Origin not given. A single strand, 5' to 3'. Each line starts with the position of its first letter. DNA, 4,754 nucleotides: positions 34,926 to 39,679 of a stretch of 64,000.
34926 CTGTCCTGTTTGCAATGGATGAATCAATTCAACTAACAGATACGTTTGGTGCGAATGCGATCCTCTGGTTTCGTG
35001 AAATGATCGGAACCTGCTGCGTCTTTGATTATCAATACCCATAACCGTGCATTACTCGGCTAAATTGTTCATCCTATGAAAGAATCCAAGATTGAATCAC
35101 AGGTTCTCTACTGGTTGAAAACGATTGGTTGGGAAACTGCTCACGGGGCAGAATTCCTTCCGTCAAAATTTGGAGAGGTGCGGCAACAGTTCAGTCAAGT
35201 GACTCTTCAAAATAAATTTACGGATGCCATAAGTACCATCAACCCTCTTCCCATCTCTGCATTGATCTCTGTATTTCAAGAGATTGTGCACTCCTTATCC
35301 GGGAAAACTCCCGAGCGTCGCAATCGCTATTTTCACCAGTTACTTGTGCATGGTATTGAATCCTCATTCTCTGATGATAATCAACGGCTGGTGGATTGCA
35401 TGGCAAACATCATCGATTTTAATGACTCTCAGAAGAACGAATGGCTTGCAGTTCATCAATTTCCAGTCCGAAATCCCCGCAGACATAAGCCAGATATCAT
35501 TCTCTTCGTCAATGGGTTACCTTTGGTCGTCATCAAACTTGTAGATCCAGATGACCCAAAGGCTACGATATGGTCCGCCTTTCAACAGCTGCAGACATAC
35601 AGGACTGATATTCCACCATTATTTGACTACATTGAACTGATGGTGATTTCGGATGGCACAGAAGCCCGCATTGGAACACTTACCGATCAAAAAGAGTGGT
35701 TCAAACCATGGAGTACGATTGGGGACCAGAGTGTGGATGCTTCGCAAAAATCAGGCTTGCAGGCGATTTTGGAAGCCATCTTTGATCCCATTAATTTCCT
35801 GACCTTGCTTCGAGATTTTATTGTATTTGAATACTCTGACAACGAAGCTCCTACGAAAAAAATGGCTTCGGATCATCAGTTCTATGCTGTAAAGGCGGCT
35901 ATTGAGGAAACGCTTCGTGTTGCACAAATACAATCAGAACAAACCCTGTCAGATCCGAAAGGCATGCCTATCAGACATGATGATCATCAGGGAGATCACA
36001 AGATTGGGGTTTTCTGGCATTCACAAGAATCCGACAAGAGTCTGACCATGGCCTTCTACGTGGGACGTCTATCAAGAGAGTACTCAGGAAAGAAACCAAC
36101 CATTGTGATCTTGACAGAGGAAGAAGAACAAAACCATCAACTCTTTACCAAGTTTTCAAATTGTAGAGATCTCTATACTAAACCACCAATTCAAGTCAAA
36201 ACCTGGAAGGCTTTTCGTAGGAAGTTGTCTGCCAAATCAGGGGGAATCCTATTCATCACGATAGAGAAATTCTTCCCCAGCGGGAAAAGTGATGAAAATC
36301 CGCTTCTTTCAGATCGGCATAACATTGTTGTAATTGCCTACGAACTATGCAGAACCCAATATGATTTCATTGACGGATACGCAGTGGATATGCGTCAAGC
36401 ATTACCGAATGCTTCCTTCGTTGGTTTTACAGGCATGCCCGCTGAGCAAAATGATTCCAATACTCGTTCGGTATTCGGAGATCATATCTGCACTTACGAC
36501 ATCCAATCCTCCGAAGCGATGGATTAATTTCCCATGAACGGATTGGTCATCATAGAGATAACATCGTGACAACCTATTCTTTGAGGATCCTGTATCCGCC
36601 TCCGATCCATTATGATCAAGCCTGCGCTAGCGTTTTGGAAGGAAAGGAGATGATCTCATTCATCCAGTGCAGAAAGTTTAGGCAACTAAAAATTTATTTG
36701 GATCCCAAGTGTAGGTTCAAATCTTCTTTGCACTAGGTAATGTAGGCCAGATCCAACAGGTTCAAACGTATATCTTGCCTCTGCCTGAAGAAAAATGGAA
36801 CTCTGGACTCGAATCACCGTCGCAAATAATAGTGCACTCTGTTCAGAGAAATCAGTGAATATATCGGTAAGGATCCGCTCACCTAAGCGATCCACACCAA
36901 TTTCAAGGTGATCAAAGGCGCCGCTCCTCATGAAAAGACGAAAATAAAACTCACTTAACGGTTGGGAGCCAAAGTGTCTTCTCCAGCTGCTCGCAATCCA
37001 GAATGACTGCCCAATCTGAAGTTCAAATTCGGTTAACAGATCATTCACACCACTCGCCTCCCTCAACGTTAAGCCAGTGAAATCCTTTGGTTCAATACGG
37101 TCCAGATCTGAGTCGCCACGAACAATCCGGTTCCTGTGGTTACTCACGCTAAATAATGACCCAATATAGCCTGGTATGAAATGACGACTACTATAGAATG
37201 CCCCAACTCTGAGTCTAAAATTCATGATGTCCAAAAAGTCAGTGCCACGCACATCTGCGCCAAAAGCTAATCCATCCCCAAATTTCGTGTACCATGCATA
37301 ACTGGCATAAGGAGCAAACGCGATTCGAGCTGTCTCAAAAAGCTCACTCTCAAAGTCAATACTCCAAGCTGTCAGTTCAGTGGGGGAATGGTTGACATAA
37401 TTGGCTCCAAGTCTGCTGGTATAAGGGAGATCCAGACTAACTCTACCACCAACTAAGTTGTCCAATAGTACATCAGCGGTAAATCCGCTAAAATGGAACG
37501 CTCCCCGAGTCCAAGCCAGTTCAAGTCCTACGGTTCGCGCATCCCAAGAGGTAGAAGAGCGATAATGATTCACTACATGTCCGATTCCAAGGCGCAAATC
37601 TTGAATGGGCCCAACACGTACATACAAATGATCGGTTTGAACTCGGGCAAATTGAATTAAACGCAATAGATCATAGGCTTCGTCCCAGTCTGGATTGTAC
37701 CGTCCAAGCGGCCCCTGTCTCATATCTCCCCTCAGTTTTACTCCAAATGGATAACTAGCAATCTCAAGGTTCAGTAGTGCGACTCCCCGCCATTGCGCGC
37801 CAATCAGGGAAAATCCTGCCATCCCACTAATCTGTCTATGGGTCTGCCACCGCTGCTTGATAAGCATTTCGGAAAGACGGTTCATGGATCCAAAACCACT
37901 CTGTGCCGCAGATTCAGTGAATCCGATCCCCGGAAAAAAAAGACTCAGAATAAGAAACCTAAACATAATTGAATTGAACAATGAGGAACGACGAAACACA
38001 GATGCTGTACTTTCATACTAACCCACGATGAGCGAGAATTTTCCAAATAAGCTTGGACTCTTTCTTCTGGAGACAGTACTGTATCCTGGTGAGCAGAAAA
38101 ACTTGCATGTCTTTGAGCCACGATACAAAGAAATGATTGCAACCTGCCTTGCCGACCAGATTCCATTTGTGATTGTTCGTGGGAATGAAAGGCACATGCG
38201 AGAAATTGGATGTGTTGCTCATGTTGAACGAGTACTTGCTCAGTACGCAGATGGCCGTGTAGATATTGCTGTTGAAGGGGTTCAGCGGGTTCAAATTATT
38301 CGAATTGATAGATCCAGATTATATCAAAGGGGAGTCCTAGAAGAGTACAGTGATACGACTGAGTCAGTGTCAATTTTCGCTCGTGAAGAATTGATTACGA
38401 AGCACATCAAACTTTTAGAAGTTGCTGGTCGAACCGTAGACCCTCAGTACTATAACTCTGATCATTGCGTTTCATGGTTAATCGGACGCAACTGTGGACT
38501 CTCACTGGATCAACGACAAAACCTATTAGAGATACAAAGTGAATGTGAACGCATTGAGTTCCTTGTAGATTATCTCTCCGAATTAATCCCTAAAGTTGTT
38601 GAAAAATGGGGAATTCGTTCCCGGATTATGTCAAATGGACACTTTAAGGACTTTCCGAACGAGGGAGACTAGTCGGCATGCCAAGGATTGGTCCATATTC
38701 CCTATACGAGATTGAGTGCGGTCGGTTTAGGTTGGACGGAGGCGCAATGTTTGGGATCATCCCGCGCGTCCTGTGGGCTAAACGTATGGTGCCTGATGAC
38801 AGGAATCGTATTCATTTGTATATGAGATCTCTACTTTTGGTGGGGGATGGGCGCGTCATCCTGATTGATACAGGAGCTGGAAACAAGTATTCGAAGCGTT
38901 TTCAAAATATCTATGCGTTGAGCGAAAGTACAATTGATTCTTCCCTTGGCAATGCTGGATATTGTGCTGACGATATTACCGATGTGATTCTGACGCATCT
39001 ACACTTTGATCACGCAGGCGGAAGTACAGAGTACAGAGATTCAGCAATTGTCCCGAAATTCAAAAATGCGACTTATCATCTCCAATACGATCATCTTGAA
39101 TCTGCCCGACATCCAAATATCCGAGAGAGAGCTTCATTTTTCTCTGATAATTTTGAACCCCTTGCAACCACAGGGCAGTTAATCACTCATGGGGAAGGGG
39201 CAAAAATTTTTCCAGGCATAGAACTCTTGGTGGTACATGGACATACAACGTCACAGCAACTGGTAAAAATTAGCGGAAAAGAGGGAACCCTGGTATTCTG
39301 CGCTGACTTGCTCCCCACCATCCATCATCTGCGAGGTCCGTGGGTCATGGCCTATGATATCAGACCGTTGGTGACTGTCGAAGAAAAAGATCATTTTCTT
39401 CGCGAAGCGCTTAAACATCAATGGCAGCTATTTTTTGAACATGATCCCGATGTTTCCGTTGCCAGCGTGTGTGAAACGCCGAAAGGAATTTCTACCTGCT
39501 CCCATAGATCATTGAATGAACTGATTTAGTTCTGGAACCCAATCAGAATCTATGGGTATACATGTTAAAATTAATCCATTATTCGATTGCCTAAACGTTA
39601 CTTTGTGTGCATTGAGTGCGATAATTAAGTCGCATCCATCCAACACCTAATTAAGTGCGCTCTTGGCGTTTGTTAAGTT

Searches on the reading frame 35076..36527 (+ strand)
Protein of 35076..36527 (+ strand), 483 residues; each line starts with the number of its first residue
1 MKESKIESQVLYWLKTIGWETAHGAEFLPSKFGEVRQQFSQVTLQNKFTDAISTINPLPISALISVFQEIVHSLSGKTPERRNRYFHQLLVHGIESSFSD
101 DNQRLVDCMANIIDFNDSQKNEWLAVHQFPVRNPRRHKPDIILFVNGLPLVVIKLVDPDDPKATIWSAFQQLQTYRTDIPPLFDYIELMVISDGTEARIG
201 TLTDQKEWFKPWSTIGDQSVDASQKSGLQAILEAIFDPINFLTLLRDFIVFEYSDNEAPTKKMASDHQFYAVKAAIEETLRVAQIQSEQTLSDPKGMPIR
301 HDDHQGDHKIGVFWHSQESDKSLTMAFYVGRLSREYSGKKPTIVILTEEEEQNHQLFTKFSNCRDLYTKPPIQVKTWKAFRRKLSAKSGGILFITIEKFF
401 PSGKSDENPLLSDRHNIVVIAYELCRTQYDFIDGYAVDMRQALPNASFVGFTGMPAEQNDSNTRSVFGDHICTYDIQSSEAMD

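Call 48: search_protein_families(library=pfam, proteins=[window:35076-36527:+], max_evalue=0.001)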
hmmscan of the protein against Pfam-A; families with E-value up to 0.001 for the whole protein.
window:35076-36527:+ (483 aa): 3 families
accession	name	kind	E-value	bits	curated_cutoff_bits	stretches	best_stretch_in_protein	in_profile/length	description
PF18766.7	SWI2_SNF2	-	2.8e-41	142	26.7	1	267-479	1-179/221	SWI2/SNF2 ATPase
PF04313.20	HSDR_N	-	1.8e-37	129.6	25.1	1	2-207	3-197/198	Type I restriction enzyme R protein N terminus (HSDR_N)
PF04851.21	ResIII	-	6.2e-06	26.6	22.5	1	280-456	20-163/164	Type III restriction enzyme, res subunit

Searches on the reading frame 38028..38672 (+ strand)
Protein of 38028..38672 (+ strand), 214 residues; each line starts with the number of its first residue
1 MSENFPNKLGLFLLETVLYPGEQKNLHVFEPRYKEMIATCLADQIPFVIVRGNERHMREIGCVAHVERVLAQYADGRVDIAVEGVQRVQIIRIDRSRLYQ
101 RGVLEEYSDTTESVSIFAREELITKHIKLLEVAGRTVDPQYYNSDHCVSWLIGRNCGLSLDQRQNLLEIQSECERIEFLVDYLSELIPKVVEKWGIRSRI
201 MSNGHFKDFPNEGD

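Call 81: search_protein_families(library=pfam, proteins=[window:38028-38672:+], max_evalue=0.00001)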
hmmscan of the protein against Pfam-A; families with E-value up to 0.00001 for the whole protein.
window:38028-38672:+ (214 aa): 1 family
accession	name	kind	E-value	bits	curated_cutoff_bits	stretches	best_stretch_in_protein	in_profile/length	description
PF02190.22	LON_substr_bdg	-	5.6e-20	72.5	28.7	1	11-184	4-199/200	ATP-dependent protease La (LON) substrate-binding domain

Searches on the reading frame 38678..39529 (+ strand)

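Call 81: search_protein_families(library=pfam, proteins=[window:38678-39529:+], max_evalue=0.00001)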
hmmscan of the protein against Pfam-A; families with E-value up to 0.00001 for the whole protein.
window:38678-39529:+ (283 aa): 1 family
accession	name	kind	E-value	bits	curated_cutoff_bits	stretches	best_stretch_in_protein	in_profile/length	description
PF00753.33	Lactamase_B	-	2.5e-22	80.2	22.7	1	51-230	8-162/196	Metallo-beta-lactamase superfamily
